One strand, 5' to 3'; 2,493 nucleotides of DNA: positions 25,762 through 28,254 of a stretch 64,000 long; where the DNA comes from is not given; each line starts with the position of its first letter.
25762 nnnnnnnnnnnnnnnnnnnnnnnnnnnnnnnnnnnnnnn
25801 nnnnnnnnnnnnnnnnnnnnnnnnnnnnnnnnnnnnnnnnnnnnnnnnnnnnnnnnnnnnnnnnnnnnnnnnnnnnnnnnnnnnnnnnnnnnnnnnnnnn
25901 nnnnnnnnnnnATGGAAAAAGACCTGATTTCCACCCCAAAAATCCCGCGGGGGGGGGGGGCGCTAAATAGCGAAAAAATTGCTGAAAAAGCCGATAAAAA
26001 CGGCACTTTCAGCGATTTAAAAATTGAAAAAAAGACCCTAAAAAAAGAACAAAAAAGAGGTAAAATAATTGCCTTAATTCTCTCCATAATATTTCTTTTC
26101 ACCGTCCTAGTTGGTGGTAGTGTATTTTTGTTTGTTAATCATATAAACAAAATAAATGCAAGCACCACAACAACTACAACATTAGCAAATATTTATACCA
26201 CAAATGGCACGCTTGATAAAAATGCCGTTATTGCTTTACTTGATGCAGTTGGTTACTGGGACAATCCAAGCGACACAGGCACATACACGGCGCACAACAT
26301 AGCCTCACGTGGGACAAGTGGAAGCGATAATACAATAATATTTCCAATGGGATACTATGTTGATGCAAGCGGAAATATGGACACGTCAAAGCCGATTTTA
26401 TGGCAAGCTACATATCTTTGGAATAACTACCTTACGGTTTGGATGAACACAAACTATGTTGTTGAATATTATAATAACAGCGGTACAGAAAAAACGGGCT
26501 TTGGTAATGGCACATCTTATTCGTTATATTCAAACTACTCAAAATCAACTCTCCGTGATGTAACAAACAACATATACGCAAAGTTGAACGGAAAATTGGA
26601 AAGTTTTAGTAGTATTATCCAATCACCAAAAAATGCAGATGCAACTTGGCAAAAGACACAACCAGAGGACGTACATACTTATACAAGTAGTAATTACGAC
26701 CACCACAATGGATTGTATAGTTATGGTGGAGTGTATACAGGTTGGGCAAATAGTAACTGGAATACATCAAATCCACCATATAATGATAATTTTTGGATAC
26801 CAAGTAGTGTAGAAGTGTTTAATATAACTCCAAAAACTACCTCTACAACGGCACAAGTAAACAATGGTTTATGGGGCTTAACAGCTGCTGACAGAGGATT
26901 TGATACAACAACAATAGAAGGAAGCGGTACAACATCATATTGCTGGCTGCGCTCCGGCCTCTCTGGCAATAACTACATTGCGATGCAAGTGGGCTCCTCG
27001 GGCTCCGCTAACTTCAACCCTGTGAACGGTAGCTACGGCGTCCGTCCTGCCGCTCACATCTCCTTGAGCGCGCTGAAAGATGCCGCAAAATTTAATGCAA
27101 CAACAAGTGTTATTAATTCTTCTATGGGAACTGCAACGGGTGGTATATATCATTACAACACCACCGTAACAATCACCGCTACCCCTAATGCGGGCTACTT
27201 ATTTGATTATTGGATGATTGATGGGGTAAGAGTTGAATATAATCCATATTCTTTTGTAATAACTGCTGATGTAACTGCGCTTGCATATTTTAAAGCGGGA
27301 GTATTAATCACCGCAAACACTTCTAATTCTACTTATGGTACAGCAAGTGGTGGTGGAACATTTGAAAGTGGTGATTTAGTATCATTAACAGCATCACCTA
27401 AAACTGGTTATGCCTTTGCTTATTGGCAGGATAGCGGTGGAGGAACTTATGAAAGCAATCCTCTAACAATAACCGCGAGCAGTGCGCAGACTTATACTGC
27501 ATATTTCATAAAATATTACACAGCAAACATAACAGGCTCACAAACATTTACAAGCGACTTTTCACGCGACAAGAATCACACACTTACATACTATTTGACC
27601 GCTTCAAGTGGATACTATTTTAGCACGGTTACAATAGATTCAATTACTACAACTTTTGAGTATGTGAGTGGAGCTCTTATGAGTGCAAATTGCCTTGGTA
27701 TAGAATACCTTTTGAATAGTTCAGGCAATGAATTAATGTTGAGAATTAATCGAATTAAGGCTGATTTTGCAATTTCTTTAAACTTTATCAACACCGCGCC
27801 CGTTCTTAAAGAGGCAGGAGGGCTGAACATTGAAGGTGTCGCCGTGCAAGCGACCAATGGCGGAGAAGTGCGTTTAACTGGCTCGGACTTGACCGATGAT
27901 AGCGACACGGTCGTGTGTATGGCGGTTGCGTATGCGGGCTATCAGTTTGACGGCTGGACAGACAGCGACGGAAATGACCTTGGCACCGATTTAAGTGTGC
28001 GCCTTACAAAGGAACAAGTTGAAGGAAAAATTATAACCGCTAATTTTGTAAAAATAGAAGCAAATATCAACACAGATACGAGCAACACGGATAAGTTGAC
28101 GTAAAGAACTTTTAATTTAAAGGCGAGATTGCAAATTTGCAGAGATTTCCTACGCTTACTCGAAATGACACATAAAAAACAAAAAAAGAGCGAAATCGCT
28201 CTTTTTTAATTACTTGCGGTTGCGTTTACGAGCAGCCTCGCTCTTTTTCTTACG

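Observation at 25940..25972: G12 homopolymer at codons 13-17 of a surface protein, with stops in both shifted frames: candidate phase-variation switch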

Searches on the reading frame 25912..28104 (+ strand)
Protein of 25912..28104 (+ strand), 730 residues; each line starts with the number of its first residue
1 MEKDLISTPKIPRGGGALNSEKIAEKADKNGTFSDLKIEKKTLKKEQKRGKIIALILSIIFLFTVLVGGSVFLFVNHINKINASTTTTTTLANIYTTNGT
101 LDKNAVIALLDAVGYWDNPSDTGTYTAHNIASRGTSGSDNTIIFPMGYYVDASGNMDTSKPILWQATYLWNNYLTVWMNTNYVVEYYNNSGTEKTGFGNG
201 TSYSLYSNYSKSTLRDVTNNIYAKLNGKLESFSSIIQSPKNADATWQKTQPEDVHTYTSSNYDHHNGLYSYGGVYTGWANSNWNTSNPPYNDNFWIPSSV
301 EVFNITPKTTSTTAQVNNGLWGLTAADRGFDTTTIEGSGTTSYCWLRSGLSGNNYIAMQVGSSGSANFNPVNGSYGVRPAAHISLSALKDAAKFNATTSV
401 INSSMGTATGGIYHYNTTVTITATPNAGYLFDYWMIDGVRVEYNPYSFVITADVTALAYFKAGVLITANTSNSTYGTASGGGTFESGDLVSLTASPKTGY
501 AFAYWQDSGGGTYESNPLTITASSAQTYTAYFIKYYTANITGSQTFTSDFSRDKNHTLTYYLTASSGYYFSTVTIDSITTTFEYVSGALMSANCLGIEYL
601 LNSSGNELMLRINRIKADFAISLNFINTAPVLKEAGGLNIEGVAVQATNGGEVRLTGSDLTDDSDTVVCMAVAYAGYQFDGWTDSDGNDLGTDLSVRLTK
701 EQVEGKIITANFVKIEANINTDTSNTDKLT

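Call 4: search_protein_families(library=pfam, proteins=[window:25912-28104:+], max_evalue=0.01)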
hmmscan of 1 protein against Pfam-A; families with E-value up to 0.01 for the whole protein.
window:25912-28104:+ (730 aa): 2 families
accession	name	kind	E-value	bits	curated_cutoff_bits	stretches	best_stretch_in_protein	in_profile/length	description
PF18998.6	Flg_new_2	-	1.3e-28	99.3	23.6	3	467-532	2-69/73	Divergent InlB B-repeat domain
PF19789.6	DUF6273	-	0.00023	21.5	23.5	1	290-384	81-171/172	Domain of unknown function (DUF6273)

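Call 5: find_encoding_contigs(protein=window:25912-28101:+, flank=3000, max_places=10)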
Protein window:25912-28101:+ (730 aa): 1 contig read that carries it; 1 place shown.
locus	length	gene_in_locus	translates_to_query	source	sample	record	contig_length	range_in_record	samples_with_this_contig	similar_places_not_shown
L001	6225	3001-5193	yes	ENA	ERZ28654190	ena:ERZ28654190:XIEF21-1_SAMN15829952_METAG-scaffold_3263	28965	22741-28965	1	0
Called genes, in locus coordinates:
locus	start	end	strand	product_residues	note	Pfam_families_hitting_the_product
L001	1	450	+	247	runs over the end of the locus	PF08812:YtxC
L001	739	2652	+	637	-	PF02824:TGS, PF07973:tRNA_SAD, PF00587:tRNA-synt_2b, PF03129:HGTP_anticodon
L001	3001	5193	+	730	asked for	PF18998:Flg_new_2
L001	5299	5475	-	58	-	PF01165:Ribosomal_S21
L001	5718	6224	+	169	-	?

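Call 6: find_homologous_proteins(query=window:25912-28101:+)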
Query window:25912-28101:+ (730 aa): 95 proteins with E <= 0.001 among 8000 candidates.
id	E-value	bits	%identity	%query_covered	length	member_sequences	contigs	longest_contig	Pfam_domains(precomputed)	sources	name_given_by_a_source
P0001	0.0e+0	1621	100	100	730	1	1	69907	PF18998.7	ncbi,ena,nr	ncbi:MAG: hypothetical protein IJ301_03490 [Clostridia bacterium]|nr:hypothetical protein [Clostridi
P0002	2.4e-232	792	51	21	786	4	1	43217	PF18998.7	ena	-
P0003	1.6e-229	782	69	67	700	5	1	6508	PF09479.17,PF18998.7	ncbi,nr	ncbi:MAG: InlB B-repeat-containing protein, partial [Clostridia bacterium]|nr:InlB B-repeat-containi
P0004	3.2e-176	606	55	52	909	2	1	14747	PF18998.7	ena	-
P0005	2.0e-174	600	48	94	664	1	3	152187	PF18998.7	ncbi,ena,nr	ncbi:MAG: hypothetical protein IJ301_04120 [Clostridia bacterium]|nr:hypothetical protein [Clostridi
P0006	2.2e-155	537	62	60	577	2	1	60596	PF18998.7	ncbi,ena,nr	ncbi:MAG: hypothetical protein IJ301_05355 [Clostridia bacterium]|nr:hypothetical protein [Clostridi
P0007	1.2e-145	505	42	100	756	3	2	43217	PF18998.7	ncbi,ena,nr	ncbi:MAG: hypothetical protein IJ301_01955 [Clostridia bacterium]|nr:hypothetical protein [Clostridi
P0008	3.4e-141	490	51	47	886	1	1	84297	PF19789.7,PF18998.7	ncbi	-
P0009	1.0e-137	479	41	87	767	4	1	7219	PF18998.7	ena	-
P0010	1.4e-137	478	44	59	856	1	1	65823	PF19789.7,PF18998.7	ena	-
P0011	2.7e-131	458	40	93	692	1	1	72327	PF09479.17,PF19789.7,PF18998.7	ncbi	-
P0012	4.8e-131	457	54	53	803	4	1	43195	PF09479.17,PF19789.7,PF18998.7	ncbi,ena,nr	ncbi:MAG: InlB B-repeat-containing protein [Clostridia bacterium]|nr:InlB B-repeat-containing protei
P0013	1.8e-130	455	41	94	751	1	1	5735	PF19789.7,PF18998.7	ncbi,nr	ncbi:MAG: hypothetical protein IJ301_05260, partial [Clostridia bacterium]|nr:hypothetical protein [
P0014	2.0e-128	448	41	93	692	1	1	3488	PF09479.17,PF19789.7,PF18998.7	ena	-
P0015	1.8e-126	442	40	92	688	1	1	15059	PF09479.17,PF19789.7,PF18998.7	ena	-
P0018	7.3e-117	410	44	73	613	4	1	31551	PF09479.17,PF19789.7,PF18998.7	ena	-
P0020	1.6e-109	386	52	23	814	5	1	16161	PF19789.7,PF18998.7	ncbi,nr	ncbi:MAG: hypothetical protein IJ301_03020, partial [Clostridia bacterium]|nr:hypothetical protein [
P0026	1.1e-98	350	50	52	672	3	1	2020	PF09479.17,PF19789.7,PF18998.7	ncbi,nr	ncbi:MAG: InlB B-repeat-containing protein, partial [Clostridia bacterium]|nr:InlB B-repeat-containi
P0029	2.9e-90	322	35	100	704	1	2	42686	PF09479.17,PF18998.7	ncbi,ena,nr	ncbi:MAG: InlB B-repeat-containing protein [Clostridia bacterium]|nr:InlB B-repeat-containing protei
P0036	1.5e-64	237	32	100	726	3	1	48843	PF09479.17,PF18998.7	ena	-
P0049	1.3e-50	191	42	12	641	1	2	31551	PF09479.17,PF18998.7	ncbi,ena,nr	ncbi:MAG: InlB B-repeat-containing protein [Clostridia bacterium]|nr:InlB B-repeat-containing protei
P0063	7.2e-30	122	33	49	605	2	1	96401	PF09479.17,PF19789.7,PF18998.7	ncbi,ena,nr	ncbi:MAG: InlB B-repeat-containing protein [Clostridia bacterium]|nr:InlB B-repeat-containing protei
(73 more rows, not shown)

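Call 9: find_encoding_contigs(protein=P0004, flank=2000, max_places=4)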
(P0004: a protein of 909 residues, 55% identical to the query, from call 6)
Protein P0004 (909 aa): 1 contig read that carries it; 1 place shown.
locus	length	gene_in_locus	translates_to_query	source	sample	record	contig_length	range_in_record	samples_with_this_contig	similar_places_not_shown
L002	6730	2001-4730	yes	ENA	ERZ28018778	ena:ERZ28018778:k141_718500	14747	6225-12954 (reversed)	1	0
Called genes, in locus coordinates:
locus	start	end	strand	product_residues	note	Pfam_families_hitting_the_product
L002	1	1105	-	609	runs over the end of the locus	PF00009:GTP_EFTU, PF01926:MMR_HSR1 (weak), PF02421:FeoB_N (faint), PF22042:EF-G_D2, PF03144:GTP_EFTU_D2, PF14492:EFG_III (weak), PF00679:EFG_C, PF21018:BipA_C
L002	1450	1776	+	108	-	PF13443:HTH_26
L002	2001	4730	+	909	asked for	PF18998:Flg_new_2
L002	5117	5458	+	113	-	PF00707:IF3_C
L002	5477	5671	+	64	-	PF01632:Ribosomal_L35p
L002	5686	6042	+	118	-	PF00453:Ribosomal_L20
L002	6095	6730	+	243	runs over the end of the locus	PF22435:MRM3-like_sub_bind, PF00588:SpoU_methylase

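Call 10: find_encoding_contigs(protein=P0063, flank=2000, max_places=4)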
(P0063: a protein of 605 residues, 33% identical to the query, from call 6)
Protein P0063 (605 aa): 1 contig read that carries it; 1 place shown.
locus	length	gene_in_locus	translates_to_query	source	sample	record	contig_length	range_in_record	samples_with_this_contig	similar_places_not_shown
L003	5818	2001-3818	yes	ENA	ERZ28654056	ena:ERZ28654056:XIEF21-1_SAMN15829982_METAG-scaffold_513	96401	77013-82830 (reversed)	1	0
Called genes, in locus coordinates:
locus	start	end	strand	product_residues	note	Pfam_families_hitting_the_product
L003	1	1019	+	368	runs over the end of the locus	PF13421:Band_7_1, PF01145:Band_7 (weak)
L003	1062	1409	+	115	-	PF08984:DUF1858, PF04405:ScdA_N (weak)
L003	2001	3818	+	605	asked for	PF19789:DUF6273 (faint), PF18998:Flg_new_2 (faint), PF09479:Flg_new (weak)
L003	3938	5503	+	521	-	PF01554:MatE (weak), PF01943:Polysacc_synt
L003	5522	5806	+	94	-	PF00216:Bac_DNA_binding, PF18291:HU-HIG (weak)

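Call 13: list_cluster_members(proteins=[P0001, P0003, P0004, P0007, P0018, P0020, P0026, P0029, P0049, P0063])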
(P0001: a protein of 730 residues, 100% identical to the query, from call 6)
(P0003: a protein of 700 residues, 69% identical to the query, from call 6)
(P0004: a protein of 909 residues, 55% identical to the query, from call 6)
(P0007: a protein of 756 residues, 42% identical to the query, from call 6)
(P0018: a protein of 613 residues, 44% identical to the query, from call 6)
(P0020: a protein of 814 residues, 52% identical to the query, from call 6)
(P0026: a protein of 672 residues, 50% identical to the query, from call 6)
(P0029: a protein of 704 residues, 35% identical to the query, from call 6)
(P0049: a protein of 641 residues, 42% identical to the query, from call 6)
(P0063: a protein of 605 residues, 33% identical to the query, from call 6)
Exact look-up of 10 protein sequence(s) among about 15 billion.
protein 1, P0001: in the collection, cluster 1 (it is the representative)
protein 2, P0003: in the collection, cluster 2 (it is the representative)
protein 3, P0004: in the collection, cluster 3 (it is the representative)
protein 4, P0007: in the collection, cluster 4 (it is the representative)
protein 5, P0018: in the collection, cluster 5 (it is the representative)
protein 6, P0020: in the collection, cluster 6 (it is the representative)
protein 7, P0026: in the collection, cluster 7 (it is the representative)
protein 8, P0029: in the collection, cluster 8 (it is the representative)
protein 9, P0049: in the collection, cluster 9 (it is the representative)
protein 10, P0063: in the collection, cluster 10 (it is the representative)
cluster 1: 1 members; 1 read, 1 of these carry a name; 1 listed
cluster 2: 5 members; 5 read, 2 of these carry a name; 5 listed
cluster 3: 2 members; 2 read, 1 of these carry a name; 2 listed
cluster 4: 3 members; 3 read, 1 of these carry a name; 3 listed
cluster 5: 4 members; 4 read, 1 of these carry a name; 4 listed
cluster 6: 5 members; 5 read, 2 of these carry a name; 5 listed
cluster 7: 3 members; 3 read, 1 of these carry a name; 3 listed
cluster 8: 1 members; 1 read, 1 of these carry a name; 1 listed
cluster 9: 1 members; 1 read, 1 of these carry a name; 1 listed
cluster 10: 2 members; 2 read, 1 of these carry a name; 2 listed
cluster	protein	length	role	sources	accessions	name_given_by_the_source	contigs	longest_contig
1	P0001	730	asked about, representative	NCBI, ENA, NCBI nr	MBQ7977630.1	MAG: hypothetical protein IJ301_03490 [Clostridia bacterium] | hypothetical protein [Clostridia bacterium]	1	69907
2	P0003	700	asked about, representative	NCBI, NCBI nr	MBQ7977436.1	MAG: InlB B-repeat-containing protein, partial [Clostridia bacterium] | InlB B-repeat-containing protein [Clostridia bacterium]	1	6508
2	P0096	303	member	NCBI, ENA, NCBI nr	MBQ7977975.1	MAG: hypothetical protein IJ301_05265 [Clostridia bacterium] | hypothetical protein [Clostridia bacterium]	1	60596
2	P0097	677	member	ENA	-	-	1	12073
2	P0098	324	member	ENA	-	-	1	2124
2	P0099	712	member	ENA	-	-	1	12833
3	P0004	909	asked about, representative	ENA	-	-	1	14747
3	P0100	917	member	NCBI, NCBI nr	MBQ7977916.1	MAG: hypothetical protein IJ301_04965 [Clostridia bacterium] | hypothetical protein [Clostridia bacterium]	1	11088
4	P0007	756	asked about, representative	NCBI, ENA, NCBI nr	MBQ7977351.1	MAG: hypothetical protein IJ301_01955 [Clostridia bacterium] | hypothetical protein [Clostridia bacterium]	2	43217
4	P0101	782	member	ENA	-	-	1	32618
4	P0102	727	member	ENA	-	-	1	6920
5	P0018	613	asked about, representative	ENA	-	-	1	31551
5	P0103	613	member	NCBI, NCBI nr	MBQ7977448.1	MAG: InlB B-repeat-containing protein [Clostridia bacterium] | InlB B-repeat-containing protein [Clostridia bacterium]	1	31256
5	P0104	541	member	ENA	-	-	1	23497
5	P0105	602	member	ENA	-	-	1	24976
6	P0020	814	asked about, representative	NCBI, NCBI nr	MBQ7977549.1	MAG: hypothetical protein IJ301_03020, partial [Clostridia bacterium] | hypothetical protein [Clostridia bacterium]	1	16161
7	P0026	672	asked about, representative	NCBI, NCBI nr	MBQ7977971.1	MAG: InlB B-repeat-containing protein, partial [Clostridia bacterium] | InlB B-repeat-containing protein [Clostridia bacterium]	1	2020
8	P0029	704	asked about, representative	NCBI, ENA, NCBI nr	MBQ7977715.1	MAG: InlB B-repeat-containing protein [Clostridia bacterium] | InlB B-repeat-containing protein [Clostridia bacterium]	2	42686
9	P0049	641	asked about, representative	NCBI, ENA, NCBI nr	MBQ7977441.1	MAG: InlB B-repeat-containing protein [Clostridia bacterium] | InlB B-repeat-containing protein [Clostridia bacterium]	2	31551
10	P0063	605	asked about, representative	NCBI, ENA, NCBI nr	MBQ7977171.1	MAG: InlB B-repeat-containing protein [Clostridia bacterium] | InlB B-repeat-containing protein [Clostridia bacterium]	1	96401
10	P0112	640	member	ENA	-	-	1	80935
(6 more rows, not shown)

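Call 18: find_encoding_contigs(protein=P0112, flank=2000, max_places=4)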
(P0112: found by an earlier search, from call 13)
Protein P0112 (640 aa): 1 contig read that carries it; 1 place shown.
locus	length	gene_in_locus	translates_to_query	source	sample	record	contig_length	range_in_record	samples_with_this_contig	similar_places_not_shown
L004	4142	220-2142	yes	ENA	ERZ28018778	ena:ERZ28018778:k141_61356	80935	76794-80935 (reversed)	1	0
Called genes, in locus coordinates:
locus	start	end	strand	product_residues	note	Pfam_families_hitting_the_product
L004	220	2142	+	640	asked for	PF19789:DUF6273 (faint), PF18998:Flg_new_2 (faint), PF09479:Flg_new (weak)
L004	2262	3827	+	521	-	PF01554:MatE (weak), PF01943:Polysacc_synt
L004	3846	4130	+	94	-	PF00216:Bac_DNA_binding, PF18291:HU-HIG (weak)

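Call 20: find_encoding_contigs(protein=P0099, flank=2000, max_places=4)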
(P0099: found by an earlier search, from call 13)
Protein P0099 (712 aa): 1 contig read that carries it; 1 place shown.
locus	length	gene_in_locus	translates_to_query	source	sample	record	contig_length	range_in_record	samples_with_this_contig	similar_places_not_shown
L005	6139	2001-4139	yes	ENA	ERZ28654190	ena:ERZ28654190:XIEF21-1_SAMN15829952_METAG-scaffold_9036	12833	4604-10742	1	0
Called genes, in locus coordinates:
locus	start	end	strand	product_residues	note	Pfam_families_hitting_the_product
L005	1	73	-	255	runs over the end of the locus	PF02673:BacA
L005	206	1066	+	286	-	PF00350:Dynamin_N (weak), PF01926:MMR_HSR1, PF02421:FeoB_N, PF03193:RsgA_GTPase (faint), PF04548:AIG1 (weak), PF00009:GTP_EFTU (weak), PF00350:Dynamin_N (weak), PF07650:KH_2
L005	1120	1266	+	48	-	PF14006:YqzL (weak)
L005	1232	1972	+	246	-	PF11967:RecO_N, PF02565:RecO_C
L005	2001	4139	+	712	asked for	PF09479:Flg_new (faint), PF18998:Flg_new_2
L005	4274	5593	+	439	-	PF00350:Dynamin_N (faint), PF01926:MMR_HSR1, PF02421:FeoB_N, PF00009:GTP_EFTU, PF01926:MMR_HSR1, PF02421:FeoB_N, PF22298:Tsr1_G-like (weak), PF14714:KH_dom-like, +2 more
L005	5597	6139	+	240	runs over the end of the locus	PF02660:G3P_acyltransf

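Call 21: find_encoding_contigs(protein=P0097, flank=2000, max_places=4)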
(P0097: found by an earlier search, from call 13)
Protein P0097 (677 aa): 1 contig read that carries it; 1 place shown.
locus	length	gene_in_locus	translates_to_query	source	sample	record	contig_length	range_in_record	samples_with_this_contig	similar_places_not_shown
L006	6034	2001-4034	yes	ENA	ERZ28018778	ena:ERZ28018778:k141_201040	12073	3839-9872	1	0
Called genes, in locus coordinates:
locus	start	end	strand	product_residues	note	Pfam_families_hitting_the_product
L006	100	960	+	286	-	PF00350:Dynamin_N (weak), PF01926:MMR_HSR1, PF02421:FeoB_N, PF03193:RsgA_GTPase (faint), PF04548:AIG1 (weak), PF00009:GTP_EFTU (weak), PF00350:Dynamin_N (weak), PF07650:KH_2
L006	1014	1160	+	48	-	PF14006:YqzL (weak)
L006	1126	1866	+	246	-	PF11967:RecO_N, PF02565:RecO_C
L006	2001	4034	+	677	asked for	PF09479:Flg_new (faint), PF18998:Flg_new_2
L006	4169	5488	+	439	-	PF00350:Dynamin_N (faint), PF01926:MMR_HSR1, PF02421:FeoB_N, PF00009:GTP_EFTU, PF01926:MMR_HSR1, PF02421:FeoB_N, PF22298:Tsr1_G-like (weak), PF14714:KH_dom-like, +2 more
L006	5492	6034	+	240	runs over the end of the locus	PF02660:G3P_acyltransf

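Call 29: find_related_loci(query=A2, collection=genome_contigs, flank=1500)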
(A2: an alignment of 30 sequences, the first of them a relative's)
Query A2 (730 aa) in genome_contigs; peptide patterns used: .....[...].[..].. (x = any residue, [..] = any of these).
42 stretches matched a pattern; 38 encode a relative of the query (tblastn E <= 1e-3); 38 distinct loci.
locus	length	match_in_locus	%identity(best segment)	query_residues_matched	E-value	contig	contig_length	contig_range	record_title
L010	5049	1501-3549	42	49-729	9e-135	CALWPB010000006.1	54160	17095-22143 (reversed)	MAG: uncultured Clostridia bacterium isolate BRZ_AQ__bin90 genome assembly, contig: BRZ_AQ__NODE_1116_length_54160_cov_5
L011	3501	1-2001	40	74-729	3e-120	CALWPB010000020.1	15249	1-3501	MAG: uncultured Clostridia bacterium isolate BRZ_AQ__bin90 genome assembly, contig: BRZ_AQ__NODE_4611_length_15249_cov_6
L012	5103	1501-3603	37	36-729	5e-101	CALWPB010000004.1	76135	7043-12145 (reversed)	MAG: uncultured Clostridia bacterium isolate BRZ_AQ__bin90 genome assembly, contig: BRZ_AQ__NODE_677_length_76135_cov_6.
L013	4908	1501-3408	44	43-725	2e-92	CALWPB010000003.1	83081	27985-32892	MAG: uncultured Clostridia bacterium isolate BRZ_AQ__bin90 genome assembly, contig: BRZ_AQ__NODE_591_length_83081_cov_6.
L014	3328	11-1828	44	78-725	2e-86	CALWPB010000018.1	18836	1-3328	MAG: uncultured Clostridia bacterium isolate BRZ_AQ__bin90 genome assembly, contig: BRZ_AQ__NODE_3661_length_18836_cov_6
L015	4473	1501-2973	42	39-468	3e-84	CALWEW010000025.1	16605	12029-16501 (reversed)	MAG: uncultured Clostridia bacterium isolate BRZ_DV__bin98 genome assembly, contig: BRZ_DV__NODE_3377_length_16605_cov_5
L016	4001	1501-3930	41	33-682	2e-80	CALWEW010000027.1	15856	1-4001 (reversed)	MAG: uncultured Clostridia bacterium isolate BRZ_DV__bin98 genome assembly, contig: BRZ_DV__NODE_3604_length_15856_cov_6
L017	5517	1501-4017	36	66-535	2e-66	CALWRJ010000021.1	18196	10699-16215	MAG: uncultured Clostridia bacterium isolate E08__bin294 genome assembly, contig: E08__k127_8590388, whole genome shotgu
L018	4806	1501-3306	38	37-719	3e-62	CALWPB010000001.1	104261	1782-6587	MAG: uncultured Clostridia bacterium isolate BRZ_AQ__bin90 genome assembly, contig: BRZ_AQ__NODE_380_length_104261_cov_5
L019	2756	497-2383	32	49-725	5e-62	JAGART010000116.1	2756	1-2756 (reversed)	MAG: Clostridia bacterium isolate RGIG8714 Water_deer_Colon-4__c207327, whole genome shotgun sequence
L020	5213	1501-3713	41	49-718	1e-59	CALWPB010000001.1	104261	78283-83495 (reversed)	MAG: uncultured Clostridia bacterium isolate BRZ_AQ__bin90 genome assembly, contig: BRZ_AQ__NODE_380_length_104261_cov_5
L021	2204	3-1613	35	161-714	2e-59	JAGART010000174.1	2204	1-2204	MAG: Clostridia bacterium isolate RGIG8714 Water_deer_Colon-4__c299931, whole genome shotgun sequence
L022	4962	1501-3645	34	9-729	7e-58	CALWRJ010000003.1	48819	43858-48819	MAG: uncultured Clostridia bacterium isolate E08__bin294 genome assembly, contig: E08__k127_7810833, whole genome shotgu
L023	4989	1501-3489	35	35-723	9e-54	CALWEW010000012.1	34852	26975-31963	MAG: uncultured Clostridia bacterium isolate BRZ_DV__bin98 genome assembly, contig: BRZ_DV__NODE_1287_length_34852_cov_6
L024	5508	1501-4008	36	36-725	2e-52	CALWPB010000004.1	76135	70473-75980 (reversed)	MAG: uncultured Clostridia bacterium isolate BRZ_AQ__bin90 genome assembly, contig: BRZ_AQ__NODE_677_length_76135_cov_6.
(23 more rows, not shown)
